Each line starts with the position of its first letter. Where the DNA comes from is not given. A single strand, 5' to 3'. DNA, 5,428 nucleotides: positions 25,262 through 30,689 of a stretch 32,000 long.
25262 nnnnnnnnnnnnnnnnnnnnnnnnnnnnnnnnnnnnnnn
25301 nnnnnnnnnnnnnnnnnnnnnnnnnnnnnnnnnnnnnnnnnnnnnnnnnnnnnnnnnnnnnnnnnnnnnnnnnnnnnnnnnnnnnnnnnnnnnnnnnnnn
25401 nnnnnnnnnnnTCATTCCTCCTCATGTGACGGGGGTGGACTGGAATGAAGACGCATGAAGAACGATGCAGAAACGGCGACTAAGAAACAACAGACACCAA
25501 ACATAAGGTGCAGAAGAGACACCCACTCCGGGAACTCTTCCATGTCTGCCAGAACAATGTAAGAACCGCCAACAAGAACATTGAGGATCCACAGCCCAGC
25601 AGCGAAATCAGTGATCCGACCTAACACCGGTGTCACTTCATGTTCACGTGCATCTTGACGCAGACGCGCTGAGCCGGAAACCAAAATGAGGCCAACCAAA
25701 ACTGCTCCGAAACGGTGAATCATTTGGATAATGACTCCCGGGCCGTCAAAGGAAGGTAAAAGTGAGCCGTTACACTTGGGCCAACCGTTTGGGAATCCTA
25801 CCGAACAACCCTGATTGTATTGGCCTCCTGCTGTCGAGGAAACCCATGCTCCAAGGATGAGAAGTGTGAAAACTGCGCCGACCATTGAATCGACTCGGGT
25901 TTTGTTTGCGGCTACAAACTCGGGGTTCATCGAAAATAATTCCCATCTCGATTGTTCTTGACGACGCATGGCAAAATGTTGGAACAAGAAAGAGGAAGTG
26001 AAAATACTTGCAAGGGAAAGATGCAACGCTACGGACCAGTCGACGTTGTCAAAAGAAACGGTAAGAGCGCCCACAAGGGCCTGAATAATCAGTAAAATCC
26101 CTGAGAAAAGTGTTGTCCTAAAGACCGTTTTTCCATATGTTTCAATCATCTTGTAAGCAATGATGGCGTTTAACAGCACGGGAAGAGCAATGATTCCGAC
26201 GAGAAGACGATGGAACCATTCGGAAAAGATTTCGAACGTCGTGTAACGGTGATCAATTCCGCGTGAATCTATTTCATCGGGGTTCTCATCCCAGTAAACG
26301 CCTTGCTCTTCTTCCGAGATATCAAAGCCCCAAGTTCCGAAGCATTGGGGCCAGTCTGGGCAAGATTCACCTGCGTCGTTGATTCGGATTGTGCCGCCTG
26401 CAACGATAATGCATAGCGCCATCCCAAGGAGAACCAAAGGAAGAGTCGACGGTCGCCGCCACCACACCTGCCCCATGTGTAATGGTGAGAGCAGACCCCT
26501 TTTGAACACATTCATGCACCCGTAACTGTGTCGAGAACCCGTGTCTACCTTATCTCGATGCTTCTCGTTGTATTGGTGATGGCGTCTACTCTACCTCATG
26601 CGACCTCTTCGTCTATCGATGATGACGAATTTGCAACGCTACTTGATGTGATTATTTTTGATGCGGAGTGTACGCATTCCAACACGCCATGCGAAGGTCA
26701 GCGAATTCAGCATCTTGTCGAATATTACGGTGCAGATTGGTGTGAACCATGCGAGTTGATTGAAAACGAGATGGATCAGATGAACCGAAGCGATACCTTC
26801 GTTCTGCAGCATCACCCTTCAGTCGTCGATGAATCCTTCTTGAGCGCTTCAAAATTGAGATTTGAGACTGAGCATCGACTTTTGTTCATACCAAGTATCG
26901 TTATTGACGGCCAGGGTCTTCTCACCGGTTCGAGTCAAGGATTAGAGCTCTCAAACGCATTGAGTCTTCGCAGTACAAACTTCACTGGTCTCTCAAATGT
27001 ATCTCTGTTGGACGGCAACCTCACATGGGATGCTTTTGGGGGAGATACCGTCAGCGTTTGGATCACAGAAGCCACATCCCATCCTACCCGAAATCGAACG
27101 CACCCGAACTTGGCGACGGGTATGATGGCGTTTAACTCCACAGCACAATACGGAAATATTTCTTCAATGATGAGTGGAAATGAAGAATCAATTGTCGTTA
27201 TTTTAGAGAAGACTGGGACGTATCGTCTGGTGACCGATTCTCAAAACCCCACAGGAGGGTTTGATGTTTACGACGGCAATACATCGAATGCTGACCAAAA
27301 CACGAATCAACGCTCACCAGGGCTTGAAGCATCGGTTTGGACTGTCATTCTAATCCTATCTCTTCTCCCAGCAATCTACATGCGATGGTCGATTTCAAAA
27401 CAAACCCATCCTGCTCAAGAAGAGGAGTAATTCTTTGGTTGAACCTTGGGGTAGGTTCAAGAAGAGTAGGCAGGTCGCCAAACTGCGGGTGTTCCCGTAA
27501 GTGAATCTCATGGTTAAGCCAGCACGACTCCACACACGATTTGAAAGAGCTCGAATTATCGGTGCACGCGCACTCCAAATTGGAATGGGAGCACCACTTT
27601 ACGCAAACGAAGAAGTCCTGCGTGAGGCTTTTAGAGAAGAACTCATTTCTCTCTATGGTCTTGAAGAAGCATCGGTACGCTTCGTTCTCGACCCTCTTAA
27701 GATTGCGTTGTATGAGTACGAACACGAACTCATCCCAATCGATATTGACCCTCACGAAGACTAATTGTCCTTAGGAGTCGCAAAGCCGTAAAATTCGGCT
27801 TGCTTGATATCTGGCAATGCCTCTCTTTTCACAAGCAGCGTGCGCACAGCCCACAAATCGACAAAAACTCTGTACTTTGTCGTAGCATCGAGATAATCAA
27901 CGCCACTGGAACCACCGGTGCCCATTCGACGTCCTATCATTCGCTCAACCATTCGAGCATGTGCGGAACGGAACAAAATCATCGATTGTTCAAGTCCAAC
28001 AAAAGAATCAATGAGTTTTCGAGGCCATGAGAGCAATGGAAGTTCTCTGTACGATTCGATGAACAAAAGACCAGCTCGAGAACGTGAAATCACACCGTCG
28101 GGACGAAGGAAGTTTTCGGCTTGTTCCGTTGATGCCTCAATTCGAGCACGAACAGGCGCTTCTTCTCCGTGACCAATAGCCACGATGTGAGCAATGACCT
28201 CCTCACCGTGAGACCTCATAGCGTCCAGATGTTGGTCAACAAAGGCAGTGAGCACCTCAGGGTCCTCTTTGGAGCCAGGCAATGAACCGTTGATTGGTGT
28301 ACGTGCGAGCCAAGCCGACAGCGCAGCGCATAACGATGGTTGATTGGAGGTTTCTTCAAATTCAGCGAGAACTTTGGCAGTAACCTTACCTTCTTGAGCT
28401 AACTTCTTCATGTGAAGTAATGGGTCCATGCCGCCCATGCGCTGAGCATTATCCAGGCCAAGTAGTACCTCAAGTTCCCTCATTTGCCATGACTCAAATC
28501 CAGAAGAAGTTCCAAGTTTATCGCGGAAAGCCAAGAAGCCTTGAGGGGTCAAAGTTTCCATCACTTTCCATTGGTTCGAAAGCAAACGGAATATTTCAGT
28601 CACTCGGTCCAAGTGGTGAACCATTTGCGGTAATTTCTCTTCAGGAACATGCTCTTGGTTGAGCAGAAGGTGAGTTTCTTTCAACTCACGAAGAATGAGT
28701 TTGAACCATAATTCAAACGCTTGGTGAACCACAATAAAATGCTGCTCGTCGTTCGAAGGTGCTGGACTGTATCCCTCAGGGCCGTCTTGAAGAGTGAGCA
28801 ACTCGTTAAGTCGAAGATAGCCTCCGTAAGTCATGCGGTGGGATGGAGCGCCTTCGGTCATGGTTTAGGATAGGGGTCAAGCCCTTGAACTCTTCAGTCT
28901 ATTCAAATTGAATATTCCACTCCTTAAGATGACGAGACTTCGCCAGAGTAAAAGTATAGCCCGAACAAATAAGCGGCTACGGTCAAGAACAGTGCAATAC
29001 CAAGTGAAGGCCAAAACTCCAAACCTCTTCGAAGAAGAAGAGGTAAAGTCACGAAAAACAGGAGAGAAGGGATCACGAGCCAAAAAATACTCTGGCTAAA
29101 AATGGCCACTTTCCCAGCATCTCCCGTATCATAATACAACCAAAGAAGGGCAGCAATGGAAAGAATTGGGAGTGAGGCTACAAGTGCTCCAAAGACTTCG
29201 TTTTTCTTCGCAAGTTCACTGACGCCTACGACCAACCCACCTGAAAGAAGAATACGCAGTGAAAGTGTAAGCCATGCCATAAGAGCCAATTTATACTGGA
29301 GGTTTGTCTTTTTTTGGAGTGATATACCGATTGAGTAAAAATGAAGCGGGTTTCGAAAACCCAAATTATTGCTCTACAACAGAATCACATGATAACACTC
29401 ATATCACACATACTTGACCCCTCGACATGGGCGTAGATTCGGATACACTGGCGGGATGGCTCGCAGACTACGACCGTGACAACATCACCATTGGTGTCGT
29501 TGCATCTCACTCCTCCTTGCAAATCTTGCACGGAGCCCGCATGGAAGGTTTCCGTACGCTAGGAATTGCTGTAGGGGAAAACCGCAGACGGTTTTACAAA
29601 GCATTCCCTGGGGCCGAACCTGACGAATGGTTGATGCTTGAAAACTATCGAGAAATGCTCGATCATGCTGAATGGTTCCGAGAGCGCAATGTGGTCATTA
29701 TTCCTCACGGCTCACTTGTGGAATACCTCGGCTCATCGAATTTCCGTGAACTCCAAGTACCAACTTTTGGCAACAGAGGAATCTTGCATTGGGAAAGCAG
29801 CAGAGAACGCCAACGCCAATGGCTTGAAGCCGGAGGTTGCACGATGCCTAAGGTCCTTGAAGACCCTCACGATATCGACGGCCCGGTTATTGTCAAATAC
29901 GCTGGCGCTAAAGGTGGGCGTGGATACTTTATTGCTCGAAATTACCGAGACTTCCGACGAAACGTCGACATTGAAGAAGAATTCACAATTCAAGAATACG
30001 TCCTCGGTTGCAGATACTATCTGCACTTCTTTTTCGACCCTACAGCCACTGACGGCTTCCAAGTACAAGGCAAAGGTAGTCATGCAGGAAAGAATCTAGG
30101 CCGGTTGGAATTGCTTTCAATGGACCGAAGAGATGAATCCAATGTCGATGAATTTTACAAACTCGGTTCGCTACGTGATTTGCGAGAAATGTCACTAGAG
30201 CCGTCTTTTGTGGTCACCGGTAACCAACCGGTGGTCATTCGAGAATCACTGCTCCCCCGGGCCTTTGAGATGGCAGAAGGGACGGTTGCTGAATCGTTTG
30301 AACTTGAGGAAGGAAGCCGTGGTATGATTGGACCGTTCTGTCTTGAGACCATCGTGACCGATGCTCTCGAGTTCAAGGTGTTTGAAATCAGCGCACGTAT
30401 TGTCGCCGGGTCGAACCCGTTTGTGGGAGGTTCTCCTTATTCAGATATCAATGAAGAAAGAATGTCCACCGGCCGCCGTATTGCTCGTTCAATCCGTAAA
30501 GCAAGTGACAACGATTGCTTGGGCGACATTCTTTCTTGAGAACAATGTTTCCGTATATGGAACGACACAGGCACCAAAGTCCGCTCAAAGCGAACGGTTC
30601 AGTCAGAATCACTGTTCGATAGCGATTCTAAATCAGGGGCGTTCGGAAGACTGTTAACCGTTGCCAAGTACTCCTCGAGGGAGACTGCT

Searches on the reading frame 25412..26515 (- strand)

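Call 10: search_protein_families(library=pfam, proteins=[window:25412-26515:-], max_evalue=0.001)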
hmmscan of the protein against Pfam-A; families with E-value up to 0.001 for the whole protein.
window:25412-26515:- (367 aa): 1 family
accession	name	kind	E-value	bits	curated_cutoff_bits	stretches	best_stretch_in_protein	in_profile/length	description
PF02628.20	COX15-CtaA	-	5.5e-37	127.9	29.9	1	27-347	5-321/322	Cytochrome oxidase assembly protein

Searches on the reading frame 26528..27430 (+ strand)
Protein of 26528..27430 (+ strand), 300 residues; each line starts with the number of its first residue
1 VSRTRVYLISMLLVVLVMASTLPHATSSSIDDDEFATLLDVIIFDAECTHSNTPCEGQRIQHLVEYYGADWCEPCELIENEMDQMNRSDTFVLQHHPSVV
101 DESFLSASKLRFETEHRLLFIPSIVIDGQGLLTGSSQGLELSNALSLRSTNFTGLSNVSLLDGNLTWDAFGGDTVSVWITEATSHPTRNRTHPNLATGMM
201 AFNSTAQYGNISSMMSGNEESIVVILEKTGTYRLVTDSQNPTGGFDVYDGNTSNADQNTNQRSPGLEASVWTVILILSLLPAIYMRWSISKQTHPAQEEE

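Call 10: search_protein_families(library=pfam, proteins=[window:26528-27430:+], max_evalue=0.001)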
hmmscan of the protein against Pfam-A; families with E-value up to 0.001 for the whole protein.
window:26528-27430:+ (300 aa): 0 families

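Call 65: search_protein_families(library=pfam, proteins=[window:26528-27430:+], max_evalue=0.1)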
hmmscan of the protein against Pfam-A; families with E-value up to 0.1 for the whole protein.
window:26528-27430:+ (300 aa): 1 family
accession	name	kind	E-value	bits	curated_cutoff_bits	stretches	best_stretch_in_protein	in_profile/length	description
PF00085.26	Thioredoxin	-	0.063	13.7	23.5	0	60-86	19-44/103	Thioredoxin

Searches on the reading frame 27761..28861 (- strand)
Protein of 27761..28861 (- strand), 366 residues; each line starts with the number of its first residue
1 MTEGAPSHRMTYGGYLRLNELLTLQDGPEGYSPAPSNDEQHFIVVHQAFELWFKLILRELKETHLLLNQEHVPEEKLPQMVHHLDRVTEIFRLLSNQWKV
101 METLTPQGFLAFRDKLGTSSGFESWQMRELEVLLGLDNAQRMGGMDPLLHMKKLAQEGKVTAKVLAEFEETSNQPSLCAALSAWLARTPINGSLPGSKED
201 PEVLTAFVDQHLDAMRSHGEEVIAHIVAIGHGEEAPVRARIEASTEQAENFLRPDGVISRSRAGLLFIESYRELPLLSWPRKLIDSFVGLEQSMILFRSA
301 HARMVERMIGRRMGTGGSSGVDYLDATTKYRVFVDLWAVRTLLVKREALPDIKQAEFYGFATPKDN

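Call 10: search_protein_families(library=pfam, proteins=[window:27761-28861:-], max_evalue=0.001)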
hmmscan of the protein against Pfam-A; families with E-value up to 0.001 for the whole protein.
window:27761-28861:- (366 aa): 1 family
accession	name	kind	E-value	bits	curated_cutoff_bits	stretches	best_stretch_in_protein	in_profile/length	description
PF03301.18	Trp_dioxygenase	-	1.4e-60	206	34.9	1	10-343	15-346/346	Tryptophan 2,3-dioxygenase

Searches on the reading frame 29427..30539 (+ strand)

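Call 10: search_protein_families(library=pfam, proteins=[window:29427-30539:+], max_evalue=0.001)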
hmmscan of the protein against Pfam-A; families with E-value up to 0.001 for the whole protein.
window:29427-30539:+ (370 aa): 2 families
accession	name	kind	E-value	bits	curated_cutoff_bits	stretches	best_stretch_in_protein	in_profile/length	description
PF06973.17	DUF1297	-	1.5e-51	175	23.8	1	184-369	21-187/188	Domain of unknown function (DUF1297)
PF06849.18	DUF1246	-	9.8e-38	129.3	25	1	22-143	1-121/122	Protein of unknown function (DUF1246)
